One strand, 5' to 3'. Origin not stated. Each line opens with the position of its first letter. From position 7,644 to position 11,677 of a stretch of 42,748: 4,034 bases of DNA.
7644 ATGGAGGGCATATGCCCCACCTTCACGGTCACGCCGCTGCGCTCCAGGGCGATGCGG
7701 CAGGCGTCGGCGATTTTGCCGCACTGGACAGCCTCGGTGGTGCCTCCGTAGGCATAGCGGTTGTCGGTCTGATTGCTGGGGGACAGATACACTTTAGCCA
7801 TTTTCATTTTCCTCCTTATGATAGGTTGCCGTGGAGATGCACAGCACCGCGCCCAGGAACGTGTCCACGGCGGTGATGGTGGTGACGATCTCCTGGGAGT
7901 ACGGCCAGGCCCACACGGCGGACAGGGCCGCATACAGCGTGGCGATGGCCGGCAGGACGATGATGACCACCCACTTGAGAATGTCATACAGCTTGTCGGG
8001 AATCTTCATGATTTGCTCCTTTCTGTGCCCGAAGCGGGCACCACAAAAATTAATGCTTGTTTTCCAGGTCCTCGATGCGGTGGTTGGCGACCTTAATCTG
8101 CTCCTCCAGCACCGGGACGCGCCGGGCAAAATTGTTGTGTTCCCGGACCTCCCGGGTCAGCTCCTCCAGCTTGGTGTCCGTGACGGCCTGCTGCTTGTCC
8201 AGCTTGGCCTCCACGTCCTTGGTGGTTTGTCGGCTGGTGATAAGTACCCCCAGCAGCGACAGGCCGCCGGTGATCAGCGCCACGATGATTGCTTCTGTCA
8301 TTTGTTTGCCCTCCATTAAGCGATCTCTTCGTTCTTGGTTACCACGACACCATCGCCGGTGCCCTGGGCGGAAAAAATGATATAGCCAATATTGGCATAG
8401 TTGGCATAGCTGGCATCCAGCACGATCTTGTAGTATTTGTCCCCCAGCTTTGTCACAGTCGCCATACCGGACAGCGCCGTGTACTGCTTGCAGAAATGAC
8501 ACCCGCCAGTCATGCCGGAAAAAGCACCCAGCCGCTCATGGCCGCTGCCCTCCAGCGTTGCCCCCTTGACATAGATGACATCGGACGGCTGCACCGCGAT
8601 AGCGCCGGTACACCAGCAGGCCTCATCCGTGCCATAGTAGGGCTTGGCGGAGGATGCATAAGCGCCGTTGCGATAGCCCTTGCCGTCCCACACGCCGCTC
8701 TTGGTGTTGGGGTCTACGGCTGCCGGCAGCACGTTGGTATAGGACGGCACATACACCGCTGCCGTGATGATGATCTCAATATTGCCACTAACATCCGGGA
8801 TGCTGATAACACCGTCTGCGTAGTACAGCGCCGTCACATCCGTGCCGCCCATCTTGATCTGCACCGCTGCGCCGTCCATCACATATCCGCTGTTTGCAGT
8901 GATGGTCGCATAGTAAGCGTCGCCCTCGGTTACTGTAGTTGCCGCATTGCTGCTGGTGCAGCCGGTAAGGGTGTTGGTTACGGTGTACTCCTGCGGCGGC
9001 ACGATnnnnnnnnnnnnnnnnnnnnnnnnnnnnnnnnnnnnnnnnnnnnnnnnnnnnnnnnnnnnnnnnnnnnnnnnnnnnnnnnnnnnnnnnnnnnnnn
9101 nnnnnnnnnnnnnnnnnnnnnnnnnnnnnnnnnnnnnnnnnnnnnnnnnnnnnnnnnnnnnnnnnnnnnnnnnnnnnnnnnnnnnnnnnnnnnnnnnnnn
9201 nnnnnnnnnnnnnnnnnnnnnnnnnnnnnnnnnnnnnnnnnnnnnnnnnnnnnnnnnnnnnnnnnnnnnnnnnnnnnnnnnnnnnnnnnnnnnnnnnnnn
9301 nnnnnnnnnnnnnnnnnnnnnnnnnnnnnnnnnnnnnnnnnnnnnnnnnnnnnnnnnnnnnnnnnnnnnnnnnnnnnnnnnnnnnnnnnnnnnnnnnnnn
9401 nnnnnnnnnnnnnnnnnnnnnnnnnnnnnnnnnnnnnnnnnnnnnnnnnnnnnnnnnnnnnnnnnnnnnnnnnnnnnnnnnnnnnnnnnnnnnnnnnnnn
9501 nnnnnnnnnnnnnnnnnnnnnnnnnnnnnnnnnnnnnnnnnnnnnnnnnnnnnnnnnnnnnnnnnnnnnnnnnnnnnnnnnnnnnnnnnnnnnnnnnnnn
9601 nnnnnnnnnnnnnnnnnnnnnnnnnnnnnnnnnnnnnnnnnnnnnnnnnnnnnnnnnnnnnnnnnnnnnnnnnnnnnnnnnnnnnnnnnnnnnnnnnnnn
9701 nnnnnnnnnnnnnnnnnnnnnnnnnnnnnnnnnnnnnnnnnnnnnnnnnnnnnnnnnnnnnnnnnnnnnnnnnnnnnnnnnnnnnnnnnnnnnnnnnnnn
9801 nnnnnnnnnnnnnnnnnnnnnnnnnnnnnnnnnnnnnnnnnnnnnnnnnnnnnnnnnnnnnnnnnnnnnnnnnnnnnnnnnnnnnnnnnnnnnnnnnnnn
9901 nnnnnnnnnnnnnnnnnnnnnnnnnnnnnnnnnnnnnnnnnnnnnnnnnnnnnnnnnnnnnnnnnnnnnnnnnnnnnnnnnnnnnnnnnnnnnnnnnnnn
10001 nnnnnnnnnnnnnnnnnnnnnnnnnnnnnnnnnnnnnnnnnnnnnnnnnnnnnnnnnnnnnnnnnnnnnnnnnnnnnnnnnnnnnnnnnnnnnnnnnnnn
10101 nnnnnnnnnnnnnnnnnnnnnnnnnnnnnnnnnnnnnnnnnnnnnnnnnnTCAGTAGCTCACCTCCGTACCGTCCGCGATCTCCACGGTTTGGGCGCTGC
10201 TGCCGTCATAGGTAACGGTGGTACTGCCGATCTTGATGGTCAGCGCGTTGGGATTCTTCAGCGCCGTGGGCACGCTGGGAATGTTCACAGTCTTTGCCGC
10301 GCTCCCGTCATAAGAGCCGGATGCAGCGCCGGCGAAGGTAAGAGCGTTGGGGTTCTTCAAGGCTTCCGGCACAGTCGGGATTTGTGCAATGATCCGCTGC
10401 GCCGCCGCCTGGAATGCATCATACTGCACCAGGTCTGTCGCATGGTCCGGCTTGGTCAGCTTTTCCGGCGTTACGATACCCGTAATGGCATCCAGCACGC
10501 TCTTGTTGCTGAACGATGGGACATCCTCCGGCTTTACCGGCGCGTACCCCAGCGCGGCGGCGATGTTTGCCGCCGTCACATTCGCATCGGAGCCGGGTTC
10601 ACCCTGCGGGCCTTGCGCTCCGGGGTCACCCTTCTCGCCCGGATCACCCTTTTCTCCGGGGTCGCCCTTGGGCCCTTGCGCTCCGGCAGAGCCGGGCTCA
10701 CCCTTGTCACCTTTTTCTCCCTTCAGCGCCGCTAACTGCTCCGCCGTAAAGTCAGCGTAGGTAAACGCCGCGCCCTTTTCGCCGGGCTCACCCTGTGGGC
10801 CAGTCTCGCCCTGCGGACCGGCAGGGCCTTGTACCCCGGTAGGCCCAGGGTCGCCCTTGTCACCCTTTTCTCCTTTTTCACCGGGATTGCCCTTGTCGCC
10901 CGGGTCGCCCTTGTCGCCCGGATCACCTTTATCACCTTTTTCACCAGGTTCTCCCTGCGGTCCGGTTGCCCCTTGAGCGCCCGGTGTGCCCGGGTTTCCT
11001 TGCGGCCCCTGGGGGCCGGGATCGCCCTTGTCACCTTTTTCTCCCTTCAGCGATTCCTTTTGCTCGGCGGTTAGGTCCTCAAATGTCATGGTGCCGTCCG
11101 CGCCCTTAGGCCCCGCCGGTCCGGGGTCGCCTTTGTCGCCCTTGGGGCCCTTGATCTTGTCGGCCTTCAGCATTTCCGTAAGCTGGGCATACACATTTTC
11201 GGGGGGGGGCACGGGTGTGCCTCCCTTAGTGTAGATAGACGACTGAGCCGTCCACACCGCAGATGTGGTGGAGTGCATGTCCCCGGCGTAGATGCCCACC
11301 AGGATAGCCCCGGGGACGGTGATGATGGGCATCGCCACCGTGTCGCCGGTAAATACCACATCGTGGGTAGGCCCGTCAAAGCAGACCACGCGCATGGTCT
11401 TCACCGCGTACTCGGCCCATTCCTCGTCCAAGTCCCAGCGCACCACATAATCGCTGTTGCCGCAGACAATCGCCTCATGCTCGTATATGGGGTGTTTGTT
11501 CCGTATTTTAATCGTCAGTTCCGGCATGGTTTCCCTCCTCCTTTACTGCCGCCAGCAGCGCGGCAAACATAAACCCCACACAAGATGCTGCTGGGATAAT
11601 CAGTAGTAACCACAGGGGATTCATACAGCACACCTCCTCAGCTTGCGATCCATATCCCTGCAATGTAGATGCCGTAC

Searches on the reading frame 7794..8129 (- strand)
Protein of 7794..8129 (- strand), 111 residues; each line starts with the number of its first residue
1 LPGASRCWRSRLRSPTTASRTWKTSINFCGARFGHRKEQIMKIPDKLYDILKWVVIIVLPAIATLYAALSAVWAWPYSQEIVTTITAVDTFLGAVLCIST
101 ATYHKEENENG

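Call 3: search_protein_families(library=pfam, proteins=[window:7794-8129:-], max_evalue=0.01)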
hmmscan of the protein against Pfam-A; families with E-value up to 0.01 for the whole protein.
window:7794-8129:- (111 aa): 1 family
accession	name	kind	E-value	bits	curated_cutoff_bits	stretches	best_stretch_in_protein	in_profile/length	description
PF16938.10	Phage_holin_Dp1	-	1.1e-24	86.9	25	1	45-105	3-63/63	Putative phage holin Dp-1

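Call 4: search_protein_families(library=phrogs, proteins=[window:7794-8129:-], max_evalue=0.01)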
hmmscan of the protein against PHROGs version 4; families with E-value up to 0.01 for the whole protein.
window:7794-8129:- (111 aa): 3 families
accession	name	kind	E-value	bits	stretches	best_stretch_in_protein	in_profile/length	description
phrog_881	-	lysis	1.7e-24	86.6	1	41-108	1-68/68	holin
phrog_9233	-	lysis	9.3e-20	72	1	35-107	6-78/124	holin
phrog_13239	-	unknown function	1.7e-14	55.3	1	43-105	19-81/138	-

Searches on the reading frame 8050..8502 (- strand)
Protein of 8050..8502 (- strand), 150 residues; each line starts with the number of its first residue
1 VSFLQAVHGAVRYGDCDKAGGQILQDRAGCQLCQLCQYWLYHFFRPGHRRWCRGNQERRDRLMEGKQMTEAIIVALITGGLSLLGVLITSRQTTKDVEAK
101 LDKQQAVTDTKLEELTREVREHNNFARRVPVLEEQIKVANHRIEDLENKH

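Call 3: search_protein_families(library=pfam, proteins=[window:8050-8502:-], max_evalue=0.01)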
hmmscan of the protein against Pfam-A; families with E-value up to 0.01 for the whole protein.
window:8050-8502:- (150 aa): 1 family
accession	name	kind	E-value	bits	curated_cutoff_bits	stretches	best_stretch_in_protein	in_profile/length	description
PF09518.16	RE_HindIII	-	0.0042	16.8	25.3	1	72-133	67-126/285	HindIII restriction endonuclease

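Call 4: search_protein_families(library=phrogs, proteins=[window:8050-8502:-], max_evalue=0.01)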
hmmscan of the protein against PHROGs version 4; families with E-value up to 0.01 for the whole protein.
window:8050-8502:- (150 aa): 1 family
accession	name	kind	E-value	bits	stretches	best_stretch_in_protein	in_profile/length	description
phrog_1863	-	unknown function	2.5e-15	57.2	1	72-149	3-94/97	-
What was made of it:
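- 8050..8316 (-): Downstream neighbour: a small membrane-anchored coiled-coil protein (phrog_1863) that is the first gene of the lysis cassette. Its likely start is M63 of the listed ORF, at 8316. phrog_1863 E 2.5e-15 (call 4).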

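Call 29: search_protein_families(library=ncbifam, proteins=[window:8050-8502:-], max_evalue=0.01)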
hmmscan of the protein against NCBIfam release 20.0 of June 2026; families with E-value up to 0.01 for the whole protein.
window:8050-8502:- (150 aa): 1 family
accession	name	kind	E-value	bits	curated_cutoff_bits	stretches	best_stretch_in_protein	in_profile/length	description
NF053524.1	thylo_ssl2009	equivalog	0.0074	17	58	1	77-147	16-82/90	ssl2009 family thylakoid membrane protein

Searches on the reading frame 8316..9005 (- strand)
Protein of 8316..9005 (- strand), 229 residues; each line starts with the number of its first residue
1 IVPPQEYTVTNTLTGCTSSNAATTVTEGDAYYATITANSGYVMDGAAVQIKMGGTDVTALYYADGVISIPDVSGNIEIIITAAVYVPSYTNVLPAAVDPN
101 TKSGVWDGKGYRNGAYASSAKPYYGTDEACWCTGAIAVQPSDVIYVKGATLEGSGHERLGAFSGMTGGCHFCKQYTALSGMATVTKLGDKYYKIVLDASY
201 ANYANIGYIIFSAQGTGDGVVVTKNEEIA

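Call 56: predict_structure(alignment_id=A2)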
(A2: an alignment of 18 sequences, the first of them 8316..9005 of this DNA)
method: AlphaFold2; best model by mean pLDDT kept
length: 229 residues; sequences in the alignment: 18
mean_pLDDT: 95.5   pTM: 0.72
mean pLDDT of the five models: 95.5, 95.4, 95.2, 95.0, 94.3
residues with pLDDT >= 90: 211; 70-90: 18; 50-70: 0; < 50: 0
segments of 3 or more residues with pLDDT < 50: none
pLDDT, mean of each block of 10 residues (from residue 1): 93 98 97 97 96 98 97 98 89 96 95 97 96 96 97 94 87 96 96 97 95 96 93
secondary structure, 60 per line:
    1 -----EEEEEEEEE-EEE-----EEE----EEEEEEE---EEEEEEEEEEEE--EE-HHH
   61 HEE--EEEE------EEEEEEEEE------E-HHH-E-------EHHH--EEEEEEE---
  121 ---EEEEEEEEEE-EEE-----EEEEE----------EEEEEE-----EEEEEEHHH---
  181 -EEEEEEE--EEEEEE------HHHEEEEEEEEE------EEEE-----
elements in order: E6-14 E16-18 E24-26 E31-37 E41-52 H58-61 E66-69 E76-84 E111-117 E124-133 E135-137 E143-147 E158-163 E169-174 E182-188 E191-196 E206-214 E221-224

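Call 58: fold_search(model_id=the predicted structure, library=pdb)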
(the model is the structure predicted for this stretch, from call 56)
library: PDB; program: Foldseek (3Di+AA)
matches with E <= 10: 1215; with E <= 0.001: 0
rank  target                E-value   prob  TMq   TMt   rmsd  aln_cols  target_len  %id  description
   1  6yjp_C                1.9e-02  0.16  0.17  0.18  18.1       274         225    6  Crystal structure of a complex between glycosylated NKp30 and its deglycosylated tumour ligand B7-H6 (released 2020-07-29)
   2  5ius_D                1.9e-02  0.11  0.13  0.14  17.4       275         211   10  Crystal structure of human PD-L1 in complex with high affinity PD-1 mutant (released 2016-09-28)
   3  6e57_C                2.3e-02  0.33  0.21  0.15  14.7       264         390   10  Bacteroides ovatus mixed-linkage glucan utilization locus (MLGUL) SGBP-B in complex with mixed-linkage heptasaccharide (released 2019-05-29)
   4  8aom_A                2.4e-02  0.11  0.15  0.15  17.0       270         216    8  Complex of PD-L1 with VHH1 (released 2023-06-14)
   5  2vr3_A                2.5e-02  0.30  0.23  0.18  17.8       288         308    9  Structural and Biochemical Characterization of Fibrinogen binding to ClfA from Staphylocccus aureus (released 2009-05-19)
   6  3bik_A                2.8e-02  0.09  0.14  0.15  17.3       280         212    9  Crystal Structure of the PD-1/PD-L1 Complex (released 2008-02-26)
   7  4of5_B                3.5e-02  0.09  0.14  0.15  16.8       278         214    6  Refinement of RAGE-DNA complex in 3S59 without DNA (released 2014-04-23)
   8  6vfw_C                3.5e-02  0.07  0.13  0.08  30.5       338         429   10  Crystal structure of human delta protocadherin 10 EC1-EC4 (released 2020-03-11)
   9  3fn3_A                3.9e-02  0.11  0.16  0.17  17.1       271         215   10  Dimeric Structure of PD-L1 (released 2009-12-29)
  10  7quz_AAA              4.9e-02  0.10  0.13  0.15  17.7       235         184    8  Crystal structure of the SeMet octameric C-terminal Big_2-CBM56 domains from Paenibacillus illinoisensis (Bacillus c (released 2023-02-01)
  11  5szo_A                4.9e-02  0.06  0.13  0.08  28.8       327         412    8  Protocadherin Gamma B7 extracellular cadherin domains 1-4 P41212 crystal form (released 2016-10-19)
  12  5fx8_U                5.2e-02  0.30  0.27  0.22  14.2       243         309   10  Complete structure of manganese lipoxygenase of Gaeumannomyces graminis and partial structure of zonadhesin of Komagat (released 2016-06-22)
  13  7s11_L                5.2e-02  0.08  0.14  0.15  17.6       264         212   11  Crystal structure of Fab in complex with mouse CD96 monomer (released 2021-11-03)
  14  6wir_B                5.5e-02  0.16  0.19  0.20  17.9       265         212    7  Fab antigen complex (released 2020-09-23)
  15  5uj6_A                5.8e-02  0.14  0.20  0.09  16.5       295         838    8  Crystal Structure of Bacteroides Uniformis beta-glucuronidase (released 2017-06-28)
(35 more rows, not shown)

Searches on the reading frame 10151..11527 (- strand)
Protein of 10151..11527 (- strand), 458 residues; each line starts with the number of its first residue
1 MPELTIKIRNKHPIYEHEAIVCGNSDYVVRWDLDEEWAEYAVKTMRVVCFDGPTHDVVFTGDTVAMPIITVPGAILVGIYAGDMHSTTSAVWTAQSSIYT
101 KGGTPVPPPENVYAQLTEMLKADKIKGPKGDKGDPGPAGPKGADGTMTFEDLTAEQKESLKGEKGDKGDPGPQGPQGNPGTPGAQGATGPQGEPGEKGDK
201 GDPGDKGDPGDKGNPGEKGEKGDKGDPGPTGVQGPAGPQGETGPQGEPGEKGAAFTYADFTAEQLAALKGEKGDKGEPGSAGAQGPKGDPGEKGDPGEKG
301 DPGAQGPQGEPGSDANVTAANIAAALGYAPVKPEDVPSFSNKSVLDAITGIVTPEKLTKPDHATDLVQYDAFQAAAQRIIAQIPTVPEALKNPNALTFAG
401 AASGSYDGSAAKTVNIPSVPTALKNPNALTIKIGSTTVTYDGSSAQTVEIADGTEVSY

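Call 3: search_protein_families(library=pfam, proteins=[window:10151-11527:-], max_evalue=0.01)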
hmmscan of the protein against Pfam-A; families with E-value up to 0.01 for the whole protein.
window:10151-11527:- (458 aa): 1 family
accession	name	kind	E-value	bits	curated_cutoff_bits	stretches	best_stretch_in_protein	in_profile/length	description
PF01391.23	Collagen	-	2.1e-28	98.3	27.2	3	162-220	1-59/60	Collagen triple helix repeat (20 copies)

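Call 4: search_protein_families(library=phrogs, proteins=[window:10151-11527:-], max_evalue=0.01)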
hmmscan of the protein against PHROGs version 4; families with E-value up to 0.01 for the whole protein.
window:10151-11527:- (458 aa): 47 families (the best 25 are shown)
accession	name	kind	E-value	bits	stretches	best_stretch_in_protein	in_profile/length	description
phrog_819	-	tail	1.2e-42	147.2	1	124-347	475-689/1024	tail protein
phrog_6320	-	tail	6e-36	125.5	2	126-254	85-214/745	tail fiber protein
phrog_366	-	tail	1.1e-26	95.4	3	234-333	150-388/474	tail fiber protein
phrog_5073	-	tail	9.3e-26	91.9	2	161-258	266-363/519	tail fiber protein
phrog_8745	-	tail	1.7e-22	79.6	3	114-254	1366-1493/1803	tail fiber protein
phrog_1658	-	unknown function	1.5e-21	78.3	4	115-205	34-110/239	-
phrog_18350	-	tail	2.6e-19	70.9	2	212-324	98-209/253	tail fiber protein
phrog_3904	-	tail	4.3e-18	66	3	102-181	204-289/1086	tail fiber protein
phrog_10972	-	tail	5.6e-18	66.5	3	188-257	156-228/343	tail fiber protein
phrog_32409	-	tail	5.4e-17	62.4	3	206-271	190-258/884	tail fiber protein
phrog_16032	-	unknown function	1.1e-16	62.1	2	124-181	131-188/331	-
phrog_38806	-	unknown function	2.1e-16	61.2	3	126-193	78-152/285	-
phrog_1806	-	tail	7.8e-16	59.2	2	122-250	104-231/276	collagen like minor tail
phrog_34916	-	tail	2.3e-15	57.8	3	146-216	15-84/124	tail fiber protein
phrog_26246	-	tail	2.5e-14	54.2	2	177-325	86-222/329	tail protein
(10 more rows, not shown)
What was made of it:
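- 10151..11527 (-): Upstream partner: a 458-aa collagen-like fibre shaft protein ending ............. Its stop codon overlaps the ATG of the phosphatase gene. Pfam Collagen E 2e-28 and many tail-fibre PHROGs (calls 3, 4).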

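Call 29: search_protein_families(library=ncbifam, proteins=[window:10151-11527:-], max_evalue=0.01)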
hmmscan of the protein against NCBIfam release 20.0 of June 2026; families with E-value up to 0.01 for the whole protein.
window:10151-11527:- (458 aa): 4 families
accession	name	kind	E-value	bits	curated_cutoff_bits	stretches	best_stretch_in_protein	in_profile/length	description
NF038330.1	adhesin_SclA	exception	6.9e-43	147.8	400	2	156-331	108-273/405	LPXTG-anchored collagen-like adhesin Scl1/SclA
NF038329.2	gly_rich_SclB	equivalog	1.7e-29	103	325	1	113-315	100-292/442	LPXTG-anchored collagen-like adhesin Scl2/SclB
NF046116.1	adhesin_Lcl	equivalog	2.5e-26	92.2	500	1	126-320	68-257/431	collagen-like adhesin Lcl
NF038313.3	HisXaaSer_A4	exception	1.9e-06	28.6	55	0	268-310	47-89/93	His-Xaa-Ser repeat protein HxsA4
